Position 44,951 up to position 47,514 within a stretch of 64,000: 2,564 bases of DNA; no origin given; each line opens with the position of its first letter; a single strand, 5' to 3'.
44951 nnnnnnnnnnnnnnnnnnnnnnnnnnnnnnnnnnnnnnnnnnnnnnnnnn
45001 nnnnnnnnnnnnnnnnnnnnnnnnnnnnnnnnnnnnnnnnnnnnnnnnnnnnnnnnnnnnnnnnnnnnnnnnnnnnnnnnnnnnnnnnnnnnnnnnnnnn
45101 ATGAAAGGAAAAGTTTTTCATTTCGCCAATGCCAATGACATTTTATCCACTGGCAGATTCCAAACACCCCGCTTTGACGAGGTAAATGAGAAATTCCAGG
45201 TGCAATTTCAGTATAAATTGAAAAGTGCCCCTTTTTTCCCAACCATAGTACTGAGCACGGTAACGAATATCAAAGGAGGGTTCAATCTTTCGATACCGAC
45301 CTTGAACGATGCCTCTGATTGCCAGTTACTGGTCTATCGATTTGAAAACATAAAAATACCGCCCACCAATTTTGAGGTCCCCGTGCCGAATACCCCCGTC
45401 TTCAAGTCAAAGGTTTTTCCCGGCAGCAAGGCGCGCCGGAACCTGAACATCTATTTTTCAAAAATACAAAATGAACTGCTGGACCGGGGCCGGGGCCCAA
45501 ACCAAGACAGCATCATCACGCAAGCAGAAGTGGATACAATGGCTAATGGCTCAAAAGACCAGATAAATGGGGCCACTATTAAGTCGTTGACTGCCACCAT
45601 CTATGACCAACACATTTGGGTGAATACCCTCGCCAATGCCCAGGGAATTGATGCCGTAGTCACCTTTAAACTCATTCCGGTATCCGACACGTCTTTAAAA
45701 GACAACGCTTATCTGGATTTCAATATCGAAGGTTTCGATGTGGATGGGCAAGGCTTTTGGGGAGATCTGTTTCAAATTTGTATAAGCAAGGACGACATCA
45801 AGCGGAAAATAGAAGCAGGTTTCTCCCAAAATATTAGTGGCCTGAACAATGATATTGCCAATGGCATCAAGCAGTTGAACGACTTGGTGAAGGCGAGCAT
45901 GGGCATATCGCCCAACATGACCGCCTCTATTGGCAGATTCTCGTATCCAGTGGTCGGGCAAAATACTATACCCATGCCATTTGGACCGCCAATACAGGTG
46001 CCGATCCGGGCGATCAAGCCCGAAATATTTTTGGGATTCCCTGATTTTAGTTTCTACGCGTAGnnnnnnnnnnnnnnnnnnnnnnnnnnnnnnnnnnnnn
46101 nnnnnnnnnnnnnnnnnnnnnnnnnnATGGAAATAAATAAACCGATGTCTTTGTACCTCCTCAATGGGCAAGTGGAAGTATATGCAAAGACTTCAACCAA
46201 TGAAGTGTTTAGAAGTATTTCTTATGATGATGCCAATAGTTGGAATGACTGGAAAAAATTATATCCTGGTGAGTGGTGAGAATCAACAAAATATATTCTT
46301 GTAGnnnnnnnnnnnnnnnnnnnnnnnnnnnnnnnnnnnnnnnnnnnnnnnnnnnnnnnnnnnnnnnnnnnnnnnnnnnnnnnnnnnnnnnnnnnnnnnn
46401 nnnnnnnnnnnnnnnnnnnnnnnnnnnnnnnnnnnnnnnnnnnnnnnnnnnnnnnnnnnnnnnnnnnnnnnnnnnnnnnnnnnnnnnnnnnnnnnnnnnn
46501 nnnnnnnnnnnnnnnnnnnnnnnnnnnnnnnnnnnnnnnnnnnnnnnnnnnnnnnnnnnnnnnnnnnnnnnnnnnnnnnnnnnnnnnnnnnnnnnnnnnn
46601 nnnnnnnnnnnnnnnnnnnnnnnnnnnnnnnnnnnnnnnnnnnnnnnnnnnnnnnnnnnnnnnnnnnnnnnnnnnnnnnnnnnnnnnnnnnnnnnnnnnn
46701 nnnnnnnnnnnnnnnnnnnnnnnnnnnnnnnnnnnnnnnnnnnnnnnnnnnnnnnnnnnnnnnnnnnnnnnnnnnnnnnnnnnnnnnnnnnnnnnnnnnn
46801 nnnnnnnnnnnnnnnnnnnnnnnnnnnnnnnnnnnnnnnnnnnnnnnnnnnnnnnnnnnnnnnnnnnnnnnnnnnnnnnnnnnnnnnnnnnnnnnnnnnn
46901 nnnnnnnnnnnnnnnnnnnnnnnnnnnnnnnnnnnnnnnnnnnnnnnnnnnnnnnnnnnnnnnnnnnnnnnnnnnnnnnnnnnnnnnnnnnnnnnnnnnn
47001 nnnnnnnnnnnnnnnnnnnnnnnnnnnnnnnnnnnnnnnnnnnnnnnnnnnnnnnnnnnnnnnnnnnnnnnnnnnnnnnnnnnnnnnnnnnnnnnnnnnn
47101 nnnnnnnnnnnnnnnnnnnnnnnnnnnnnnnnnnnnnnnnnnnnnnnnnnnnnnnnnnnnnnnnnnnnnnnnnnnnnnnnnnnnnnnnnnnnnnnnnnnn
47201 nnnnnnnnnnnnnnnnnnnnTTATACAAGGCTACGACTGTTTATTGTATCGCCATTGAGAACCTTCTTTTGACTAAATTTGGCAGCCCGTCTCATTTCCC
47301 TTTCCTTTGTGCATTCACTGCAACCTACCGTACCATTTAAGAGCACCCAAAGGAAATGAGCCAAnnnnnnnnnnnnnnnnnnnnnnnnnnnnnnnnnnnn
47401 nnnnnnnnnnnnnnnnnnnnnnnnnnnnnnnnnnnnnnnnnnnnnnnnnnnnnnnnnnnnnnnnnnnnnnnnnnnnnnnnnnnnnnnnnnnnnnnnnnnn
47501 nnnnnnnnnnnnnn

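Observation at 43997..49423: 5.1-kb orphan-gene island bracketed by a 139-bp direct repeat of a gene 3' end; all six differences are synonymous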

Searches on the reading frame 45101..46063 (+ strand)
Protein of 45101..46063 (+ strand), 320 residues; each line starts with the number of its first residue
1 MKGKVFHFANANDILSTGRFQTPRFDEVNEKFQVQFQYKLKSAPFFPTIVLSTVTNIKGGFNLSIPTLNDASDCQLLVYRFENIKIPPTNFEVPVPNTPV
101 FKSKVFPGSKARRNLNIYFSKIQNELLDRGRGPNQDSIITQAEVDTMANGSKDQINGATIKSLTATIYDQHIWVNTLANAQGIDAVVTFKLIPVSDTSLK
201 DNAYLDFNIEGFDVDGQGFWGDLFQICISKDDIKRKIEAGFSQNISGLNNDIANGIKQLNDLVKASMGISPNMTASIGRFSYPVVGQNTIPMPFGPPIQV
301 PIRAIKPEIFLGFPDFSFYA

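Call 7: search_protein_families(library=pfam, proteins=[window:45101-46063:+], max_evalue=0.01)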
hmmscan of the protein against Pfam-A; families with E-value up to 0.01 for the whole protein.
window:45101-46063:+ (320 aa): 0 families

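Call 26: find_homologous_proteins(query=window:45101-46063:+, max_evalue=0.001)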
Query window:45101-46063:+ (320 aa): 1 proteins with E <= 0.001 among 884 candidates.
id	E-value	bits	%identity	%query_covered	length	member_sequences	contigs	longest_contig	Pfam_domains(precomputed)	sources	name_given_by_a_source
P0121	8.4e-212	720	100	100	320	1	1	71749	-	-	-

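Call 28: find_related_loci(query=window:45101-46063:+, collection=viral_contigs, flank=10000)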
Query window:45101-46063:+ (320 aa) in viral_contigs; peptide patterns used: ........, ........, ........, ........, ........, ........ (x = any residue, [..] = any of these).
10 stretches matched a pattern, but none encodes a relative of the query by tblastn (E <= 1e-3).

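Call 35: search_protein_representatives(protein=window:45101-46063:+)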
Query: 320 residues. Proteins with E-value up to 0.001 (for the whole library): 16; up to 1e-10: 4; up to 1e-30: 1. The best 16 are listed.
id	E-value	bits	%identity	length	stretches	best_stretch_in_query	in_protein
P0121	2.7e-212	720.2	100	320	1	1-320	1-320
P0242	3.2e-15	72.8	32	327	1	43-314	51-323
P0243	5.9e-11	58.8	30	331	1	36-314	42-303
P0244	6.5e-11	58.7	31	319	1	44-315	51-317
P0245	5.1e-09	52.5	30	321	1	32-314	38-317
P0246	1.6e-08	50.8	32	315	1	26-315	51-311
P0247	2.2e-08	50.4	28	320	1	44-314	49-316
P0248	2.4e-08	50.3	28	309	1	42-314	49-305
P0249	7.5e-08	48.6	30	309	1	43-313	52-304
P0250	9.8e-08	48.3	30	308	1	44-314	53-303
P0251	1.9e-07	47.3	28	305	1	43-315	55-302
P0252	8.3e-07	45.2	29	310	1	42-318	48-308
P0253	2.1e-06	43.9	34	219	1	138-284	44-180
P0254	3.4e-06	43.2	26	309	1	44-314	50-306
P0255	5.0e-05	39.4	25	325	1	38-315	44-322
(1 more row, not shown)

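Call 39: search_protein_families(library=padloc, proteins=[window:45101-46063:+], max_evalue=0.01)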
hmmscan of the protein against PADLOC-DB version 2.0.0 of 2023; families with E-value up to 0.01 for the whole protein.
window:45101-46063:+ (320 aa): 0 families

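Call 51: search_protein_families(library=pfam, alignment_id=A1, max_evalue=0.1)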
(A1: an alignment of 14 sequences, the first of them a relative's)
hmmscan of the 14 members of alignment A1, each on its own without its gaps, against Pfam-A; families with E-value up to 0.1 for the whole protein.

A. member 1, P0121 (320 aa): 0 families

B. families by the number of members that match (of 14 scanned): 5 families
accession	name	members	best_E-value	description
PF25416.1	GRHL1_C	1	0.033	GRHL1-like, C-terminal domain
PF14069.11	SpoVIF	1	0.06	Stage VI sporulation protein F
PF07068.17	Gp23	1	0.086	Major capsid protein Gp23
PF22470.1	Histone_HNS_N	1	0.087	H-NS histone-like proteins, N-terminal domain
PF15601.11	Imm70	1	0.09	Immunity protein 70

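Call 52: find_encoding_contigs(protein=P0242, flank=8000, max_places=4)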
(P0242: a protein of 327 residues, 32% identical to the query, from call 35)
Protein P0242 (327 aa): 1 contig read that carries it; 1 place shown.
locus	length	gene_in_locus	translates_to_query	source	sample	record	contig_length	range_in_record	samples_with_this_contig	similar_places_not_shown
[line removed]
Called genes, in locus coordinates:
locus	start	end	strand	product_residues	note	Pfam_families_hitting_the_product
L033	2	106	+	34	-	?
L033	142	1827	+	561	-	PF05658:YadA_head, PF13884:Peptidase_S74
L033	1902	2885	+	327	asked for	-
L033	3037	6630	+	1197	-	PF07494:Reg_prop (faint), PF07495:Y_Y_Y, PF01590:GAF, PF13185:GAF_2, PF06580:His_kinase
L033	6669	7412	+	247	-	PF00072:Response_reg, PF04397:LytTR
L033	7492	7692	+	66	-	-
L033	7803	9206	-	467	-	PF00753:Lactamase_B, PF23023:Anti-Pycsar_Apyc1 (weak), PF12706:Lactamase_B_2 (faint), PF16661:Lactamase_B_6, PF10996:Beta-Casp, PF07521:RMMBL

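Call 53: find_encoding_contigs(protein=P0244, flank=8000, max_places=4)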
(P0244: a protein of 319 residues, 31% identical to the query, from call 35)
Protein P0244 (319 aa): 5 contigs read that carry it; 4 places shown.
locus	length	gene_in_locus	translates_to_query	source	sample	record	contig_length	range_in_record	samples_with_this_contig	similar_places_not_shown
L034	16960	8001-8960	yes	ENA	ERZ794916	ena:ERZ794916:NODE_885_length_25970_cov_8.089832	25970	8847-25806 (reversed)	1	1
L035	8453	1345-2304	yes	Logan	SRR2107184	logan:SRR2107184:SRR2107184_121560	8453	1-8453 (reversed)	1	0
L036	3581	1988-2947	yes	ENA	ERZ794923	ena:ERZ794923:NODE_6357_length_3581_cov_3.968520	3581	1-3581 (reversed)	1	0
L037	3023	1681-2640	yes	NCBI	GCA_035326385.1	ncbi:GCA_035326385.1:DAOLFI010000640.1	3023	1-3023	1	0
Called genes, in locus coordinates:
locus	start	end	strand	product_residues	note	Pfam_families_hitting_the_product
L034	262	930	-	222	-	PF21347:DUF3108_like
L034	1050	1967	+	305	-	PF20434:BD-FAE, PF07859:Abhydrolase_3, PF00326:Peptidase_S9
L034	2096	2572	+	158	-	-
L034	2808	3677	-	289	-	PF02678:Pirin, PF05726:Pirin_C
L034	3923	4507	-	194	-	PF00027:cNMP_binding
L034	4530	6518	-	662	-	PF00676:E1_dh, PF02779:Transket_pyr, PF02780:Transketolase_C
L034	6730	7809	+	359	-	PF14391:DUF4421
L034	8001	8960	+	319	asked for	-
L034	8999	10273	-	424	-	PF05193:Peptidase_M16_C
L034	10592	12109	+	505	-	PF06580:His_kinase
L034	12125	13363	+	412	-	-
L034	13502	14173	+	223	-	PF00072:Response_reg, PF04397:LytTR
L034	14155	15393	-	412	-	PF00675:Peptidase_M16, PF05193:Peptidase_M16_C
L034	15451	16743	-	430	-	PF13650:Asp_protease_2, PF13975:gag-asp_proteas (faint), PF13650:Asp_protease_2 (weak), PF17820:PDZ_6 (weak)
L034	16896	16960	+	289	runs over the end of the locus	PF02796:HTH_7 (faint), PF13384:HTH_23 (faint), PF13551:HTH_29 (faint), PF12833:HTH_18, PF00165:HTH_AraC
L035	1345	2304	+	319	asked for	-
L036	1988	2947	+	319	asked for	-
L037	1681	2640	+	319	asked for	-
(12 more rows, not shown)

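Call 64: predict_structure(alignment_id=A1)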
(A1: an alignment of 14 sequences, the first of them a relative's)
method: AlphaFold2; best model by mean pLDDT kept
length: 320 residues; sequences in the alignment: 14
mean_pLDDT: 78.8   pTM: 0.77
mean pLDDT of the five models: 78.8, 77.4, 76.6, 75.3, 74.5
residues with pLDDT >= 90: 57; 70-90: 194; 50-70: 51; < 50: 18
segments of 3 or more residues with pLDDT < 50: 21-24, 126-135, 318-320
pLDDT, mean of each block of 10 residues (from residue 1): 82 55 55 92 83 91 82 90 86 89 87 83 55 56 83 68 86 83 80 90 88 71 58 79 82 79 70 84 89 90 88 67
secondary structure, 60 per line:
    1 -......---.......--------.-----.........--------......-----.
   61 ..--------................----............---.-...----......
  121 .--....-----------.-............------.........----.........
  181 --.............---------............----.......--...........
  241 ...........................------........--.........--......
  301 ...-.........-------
elements in order: E2-7 H11-17 E32-40 E49-54 E60-62 E71-86 E91-102 E115-121 H124-127 H141-152 E159-167 E172-180 E183-195 E205-216 H221-227 H230-267 E274-281 E284-292 E295-303 E305-313

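Call 66: find_encoding_contigs(protein=P0243, flank=8000, max_places=3)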
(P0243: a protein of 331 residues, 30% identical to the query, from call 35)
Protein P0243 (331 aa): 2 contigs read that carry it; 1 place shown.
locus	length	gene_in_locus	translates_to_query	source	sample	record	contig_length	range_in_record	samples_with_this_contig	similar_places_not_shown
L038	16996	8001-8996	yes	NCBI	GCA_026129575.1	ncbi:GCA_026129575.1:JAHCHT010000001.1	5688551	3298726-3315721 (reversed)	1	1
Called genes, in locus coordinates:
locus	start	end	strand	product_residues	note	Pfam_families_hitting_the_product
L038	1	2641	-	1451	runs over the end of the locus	PF00873:ACR_tran, PF02321:OEP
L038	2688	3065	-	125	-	-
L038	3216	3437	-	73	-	PF00403:HMA (weak)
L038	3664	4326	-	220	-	PF09365:DUF2461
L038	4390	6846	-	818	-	PF00403:HMA, PF00122:E1-E2_ATPase, PF00702:Hydrolase, PF08282:Hydrolase_3 (faint)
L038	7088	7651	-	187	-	PF12833:HTH_18, PF00165:HTH_AraC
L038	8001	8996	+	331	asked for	-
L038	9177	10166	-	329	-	PF19992:DUF6427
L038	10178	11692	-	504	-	-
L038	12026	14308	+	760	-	PF14498:Glyco_hyd_65N_2 (weak), PF18961:DUF5703_N (faint), PF22124:Glyco_hydro_95_cat, PF21307:Glyco_hydro_95_C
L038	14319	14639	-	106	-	PF20391:DUF6686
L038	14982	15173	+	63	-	-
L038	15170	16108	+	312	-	PF12849:PBP_like_2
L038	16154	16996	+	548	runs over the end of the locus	PF00515:TPR_1 (faint), PF07719:TPR_2 (faint), PF12895:ANAPC3 (weak), PF13181:TPR_8 (faint), PF13424:TPR_12 (faint), PF13432:TPR_16, PF14559:TPR_19, PF13414:TPR_11 (weak), +2 more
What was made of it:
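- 45101..46063 (+): 320-aa protein of a very rare family, with no Pfam match and no known fold. It is transcribed divergently from the LytTR gene. Contexts of remote homologues are in calls 52, 53, 66.
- Cargo: two of three contexts of remote 320-aa homologues have a LytS-type kinase and a LytTR regulator within 5 kb (calls 52, 53, 66).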

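Call 68: fold_search(model_id=the predicted structure, library=pdb)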
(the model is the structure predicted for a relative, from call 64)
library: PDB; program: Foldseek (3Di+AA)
matches with E <= 10: 729; with E <= 0.001: 0
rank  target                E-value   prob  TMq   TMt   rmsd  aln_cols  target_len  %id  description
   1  1px3_B                3.1e-03  0.21  0.10  0.04  22.8       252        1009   13  E. COLI (LACZ) BETA-GALACTOSIDASE (G794A) (released 2004-06-15)
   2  3bga_A                7.2e-03  0.18  0.10  0.04  21.5       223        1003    9  Crystal structure of beta-galactosidase from Bacteroides thetaiotaomicron VPI-5482 (released 2007-12-11)
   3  3j7h_A                9.4e-03  0.16  0.11  0.05  22.6       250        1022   11  Structure of beta-galactosidase at 3.2-A resolution obtained by cryo-electron microscopy (released 2014-07-30)
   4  7brs_B                1.1e-02  0.20  0.12  0.05  22.8       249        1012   11  E.coli beta-galactosidase (E537Q) in complex with fluorescent probe KSA02 (released 2021-03-03)
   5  3i3b_A                1.2e-02  0.13  0.10  0.04  22.4       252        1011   12  E.coli (lacz) Beta-Galactosidase (M542A) in Complex with D-Galactopyranosyl-1-on (released 2010-05-12)
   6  6se9_A                2.7e-02  0.20  0.14  0.06  23.6       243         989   11  Cold-adapted beta-D-galactosidase from Arthrobacter sp. 32cB mutant E441Q in complex with lactose bound in shallow mod (released 2019-09-11)
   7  1px3_C                4.2e-02  0.11  0.12  0.05  22.9       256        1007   12  E. COLI (LACZ) BETA-GALACTOSIDASE (G794A) (released 2004-06-15)
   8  6sd0_A                4.9e-02  0.13  0.12  0.05  23.0       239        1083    8  Structure of beta-galactosidase from Thermotoga maritima. (released 2020-01-15)
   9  4yhr                  5.8e-02  0.09  0.12  0.14  18.7       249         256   11  Crystal Structure of Yeast Proliferating Cell Nuclear Antigen (released 2015-03-18)
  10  5iue_G                7.7e-02  0.06  0.11  0.12  24.4       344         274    7  Human leukocyte antigen F (HLA-F) presents peptides and regulates immunity through interactions with NK-cell receptors (released 2017-06-14)
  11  9i5t_V                8.1e-02  0.85  0.14  0.30   4.7        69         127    9  50S subunit of P. gingivalis ribosome with Lefamulin (released 2025-08-20)
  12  8veh_B                8.1e-02  0.06  0.10  0.14  24.2       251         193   11  Crystal structure of outer membrane lipoprotein carrier protein (LolA) from Rickettsia bellii (released 2023-12-27)
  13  3uaf                  8.6e-02  0.90  0.19  0.43   9.0       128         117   12  Crystal Structure of a TTR-52 mutant of C. elegans (released 2012-10-24)
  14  3eoj                  8.6e-02  0.08  0.09  0.08  23.2       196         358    8  Fmo protein from Prosthecochloris Aestuarii 2K AT 1.3A Resolution (released 2009-05-12)
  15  6kuz_D                1.1e-01  0.09  0.13  0.05  21.5       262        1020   10  E.coli beta-galactosidase (E537Q) in complex with fluorescent probe KSL01 (released 2020-07-08)
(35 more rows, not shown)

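Call 72: fold_search(model_id=the predicted structure, library=viral)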
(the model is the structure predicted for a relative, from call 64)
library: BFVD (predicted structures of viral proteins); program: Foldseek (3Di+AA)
matches with E <= 10: 820; with E <= 0.001: 0
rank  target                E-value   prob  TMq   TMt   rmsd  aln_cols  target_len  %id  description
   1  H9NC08                2.9e-03  1.00  0.22  0.42   5.5       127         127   12  (no name in the UniProt tables at hand)
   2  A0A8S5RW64            1.7e-02  0.35  0.17  0.23  20.6       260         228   10  Uncharacterized protein [Siphoviridae sp. ctHip2]
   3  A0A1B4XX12            2.2e-02  0.96  0.22  0.25   6.8       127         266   13  Uncharacterized protein [Tenacibaculum phage pT24]
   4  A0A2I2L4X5            2.6e-02  0.08  0.13  0.07  28.4       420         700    6  MAC/Perforin domain-containing protein [Orpheovirus IHUMI-LCC2]
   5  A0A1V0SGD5            3.5e-02  0.23  0.15  0.14  25.4       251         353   14  Uncharacterized protein [Hokovirus HKV1]
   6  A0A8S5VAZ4            3.9e-02  0.23  0.12  0.19  18.9       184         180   10  Uncharacterized protein [Siphoviridae sp. ct0vA12]
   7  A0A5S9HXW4            7.5e-02  0.47  0.17  0.26   7.9       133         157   18  Uncharacterized protein [Tenacibaculum phage PTm5]
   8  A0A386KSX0            8.0e-02  0.11  0.16  0.07  23.9       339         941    8  Host specificity protein J [Caulobacter phage Kronos]
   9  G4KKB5                8.0e-02  0.08  0.10  0.10  18.6       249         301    8  (no name in the UniProt tables at hand)
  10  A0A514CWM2            8.4e-02  0.41  0.11  0.27  17.4       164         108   10  (no name in the UniProt tables at hand)
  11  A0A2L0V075            8.9e-02  0.15  0.12  0.22  17.3       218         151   10  Uncharacterized protein [Agrobacterium phage Atu_ph07]
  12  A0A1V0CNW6            9.4e-02  0.33  0.16  0.27  15.9       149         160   10  (no name in the UniProt tables at hand)
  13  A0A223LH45            1.1e-01  0.14  0.15  0.14  17.5       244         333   10  Putative mycothiosynthase [Erwinia phage vB_EamM_RisingSun]
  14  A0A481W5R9            1.3e-01  0.47  0.17  0.23   8.5       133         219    7  TetR family transcriptional regulator [Fusobacterium phage Fnu1]
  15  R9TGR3                1.3e-01  0.04  0.07  0.08  23.9       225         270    8  CYTH domain-containing protein [Vibrio phage nt-1]
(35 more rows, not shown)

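Call 88: search_protein_families(library=ncbifam, proteins=[window:45101-46063:+], max_evalue=0.001)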
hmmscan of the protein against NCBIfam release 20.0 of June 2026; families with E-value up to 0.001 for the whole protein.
window:45101-46063:+ (320 aa): 0 families

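Call 89: search_protein_families(library=phrogs, proteins=[window:45101-46063:+], max_evalue=0.001)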
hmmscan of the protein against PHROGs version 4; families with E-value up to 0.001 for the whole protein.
window:45101-46063:+ (320 aa): 0 families

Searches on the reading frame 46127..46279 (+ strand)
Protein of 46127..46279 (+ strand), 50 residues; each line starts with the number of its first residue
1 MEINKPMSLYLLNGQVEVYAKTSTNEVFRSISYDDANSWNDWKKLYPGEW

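Call 39: search_protein_families(library=padloc, proteins=[window:46127-46279:+], max_evalue=0.01)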
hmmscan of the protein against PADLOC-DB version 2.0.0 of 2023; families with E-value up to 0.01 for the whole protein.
window:46127-46279:+ (50 aa): 0 families

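Call 62: search_protein_families(library=pfam, proteins=[window:46127-46279:+], max_evalue=1)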
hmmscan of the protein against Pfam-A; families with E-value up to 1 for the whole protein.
window:46127-46279:+ (50 aa): 1 family
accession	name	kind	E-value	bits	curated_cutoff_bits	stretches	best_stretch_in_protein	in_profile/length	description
PF10611.14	DUF2469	-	0.13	13.3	25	1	9-43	38-71/100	Protein of unknown function (DUF2469)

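Call 88: search_protein_families(library=ncbifam, proteins=[window:46127-46279:+], max_evalue=0.001)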
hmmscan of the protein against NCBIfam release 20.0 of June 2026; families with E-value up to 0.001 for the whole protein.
window:46127-46279:+ (50 aa): 0 families

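Call 89: search_protein_families(library=phrogs, proteins=[window:46127-46279:+], max_evalue=0.001)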
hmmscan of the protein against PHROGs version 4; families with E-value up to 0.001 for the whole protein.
window:46127-46279:+ (50 aa): 0 families

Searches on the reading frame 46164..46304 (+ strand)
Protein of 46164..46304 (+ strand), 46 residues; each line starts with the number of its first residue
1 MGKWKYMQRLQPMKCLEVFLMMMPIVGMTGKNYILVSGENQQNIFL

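Call 62: search_protein_families(library=pfam, proteins=[window:46164-46304:+], max_evalue=1)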
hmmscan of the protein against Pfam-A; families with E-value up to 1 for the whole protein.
window:46164-46304:+ (46 aa): 1 family
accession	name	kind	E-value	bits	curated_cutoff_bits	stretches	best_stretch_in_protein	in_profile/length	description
PF02109.21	DAD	-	0.11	13.2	27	1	6-46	12-53/109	DAD family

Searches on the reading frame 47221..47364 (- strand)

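Call 62: search_protein_families(library=pfam, proteins=[window:47221-47364:-], max_evalue=1)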
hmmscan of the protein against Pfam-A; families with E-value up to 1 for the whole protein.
window:47221-47364:- (47 aa): 1 family
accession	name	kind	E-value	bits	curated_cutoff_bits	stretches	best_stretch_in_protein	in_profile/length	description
PF00973.24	Paramyxo_ncap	-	0.086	12.2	27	1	5-38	174-207/524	Paramyxovirus nucleocapsid protein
